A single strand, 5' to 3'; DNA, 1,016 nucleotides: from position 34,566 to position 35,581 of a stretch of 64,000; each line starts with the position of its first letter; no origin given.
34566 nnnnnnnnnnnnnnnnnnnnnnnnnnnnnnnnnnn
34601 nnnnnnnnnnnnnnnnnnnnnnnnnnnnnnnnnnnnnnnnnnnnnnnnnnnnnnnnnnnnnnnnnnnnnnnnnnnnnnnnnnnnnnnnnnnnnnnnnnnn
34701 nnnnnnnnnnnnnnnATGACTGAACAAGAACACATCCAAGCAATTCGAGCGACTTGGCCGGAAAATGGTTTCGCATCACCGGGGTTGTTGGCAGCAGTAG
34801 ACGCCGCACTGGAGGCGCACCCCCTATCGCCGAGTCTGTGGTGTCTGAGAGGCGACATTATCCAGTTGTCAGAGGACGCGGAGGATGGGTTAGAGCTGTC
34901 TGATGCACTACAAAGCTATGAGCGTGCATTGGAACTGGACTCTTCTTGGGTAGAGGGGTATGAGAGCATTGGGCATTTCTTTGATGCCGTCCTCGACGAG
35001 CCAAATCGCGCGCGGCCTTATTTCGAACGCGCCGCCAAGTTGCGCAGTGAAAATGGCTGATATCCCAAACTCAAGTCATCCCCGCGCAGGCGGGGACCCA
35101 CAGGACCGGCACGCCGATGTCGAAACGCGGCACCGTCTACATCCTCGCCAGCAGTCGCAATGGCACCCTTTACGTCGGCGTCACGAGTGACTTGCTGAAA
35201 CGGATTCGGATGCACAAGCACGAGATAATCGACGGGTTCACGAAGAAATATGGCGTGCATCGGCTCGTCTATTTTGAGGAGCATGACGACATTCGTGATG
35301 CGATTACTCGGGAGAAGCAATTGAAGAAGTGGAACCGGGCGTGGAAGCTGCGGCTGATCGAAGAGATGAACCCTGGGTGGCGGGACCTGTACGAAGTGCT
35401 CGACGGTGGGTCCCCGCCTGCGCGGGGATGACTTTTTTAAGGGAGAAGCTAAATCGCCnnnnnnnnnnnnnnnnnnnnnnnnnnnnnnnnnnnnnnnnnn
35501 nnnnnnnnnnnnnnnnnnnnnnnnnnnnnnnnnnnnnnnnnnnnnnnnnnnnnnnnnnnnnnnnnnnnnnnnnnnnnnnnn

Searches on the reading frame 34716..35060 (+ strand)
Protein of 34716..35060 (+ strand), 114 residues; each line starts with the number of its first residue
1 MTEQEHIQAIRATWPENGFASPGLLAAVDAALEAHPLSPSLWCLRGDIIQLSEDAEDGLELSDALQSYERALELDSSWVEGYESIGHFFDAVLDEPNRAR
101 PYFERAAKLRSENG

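Call 98: search_protein_families(library=pfam, proteins=[window:34716-35060:+], max_evalue=0.01)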
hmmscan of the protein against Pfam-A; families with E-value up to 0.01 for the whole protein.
window:34716-35060:+ (114 aa): 8 families
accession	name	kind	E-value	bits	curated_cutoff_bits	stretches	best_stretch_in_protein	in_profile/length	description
PF00515.34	TPR_1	-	7.3e-05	22.9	27.8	0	61-76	17-32/34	Tetratricopeptide repeat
PF13414.12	TPR_11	-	0.00021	21.3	26.8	1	61-87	10-36/42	TPR repeat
PF13428.12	TPR_14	-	0.00026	21.8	23.5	0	25-47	21-43/44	Tetratricopeptide repeat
PF07719.23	TPR_2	-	0.00028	21.2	27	0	61-76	17-32/34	Tetratricopeptide repeat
PF13432.12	TPR_16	-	0.0034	18.2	32.7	0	26-49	18-41/65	Tetratricopeptide repeat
PF01239.28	PPTA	-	0.0037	17.4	29.5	0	25-50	5-30/32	Protein prenyltransferase alpha subunit repeat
PF13431.12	TPR_17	-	0.0054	17.4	24.4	0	29-54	3-28/34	Tetratricopeptide repeat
PF13181.12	TPR_8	-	0.0095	16.5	25.7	0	64-76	20-32/34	Tetratricopeptide repeat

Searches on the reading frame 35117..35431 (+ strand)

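Call 98: search_protein_families(library=pfam, proteins=[window:35117-35431:+], max_evalue=0.01)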
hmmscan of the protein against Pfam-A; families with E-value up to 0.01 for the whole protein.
window:35117-35431:+ (104 aa): 2 families
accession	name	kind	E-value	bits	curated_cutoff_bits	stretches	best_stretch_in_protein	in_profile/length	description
PF01541.30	GIY-YIG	-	1.8e-16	60.7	22.6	1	5-78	2-77/78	GIY-YIG catalytic domain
PF10544.15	T5orf172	-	0.0019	19.1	20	1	5-80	1-74/101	T5orf172 domain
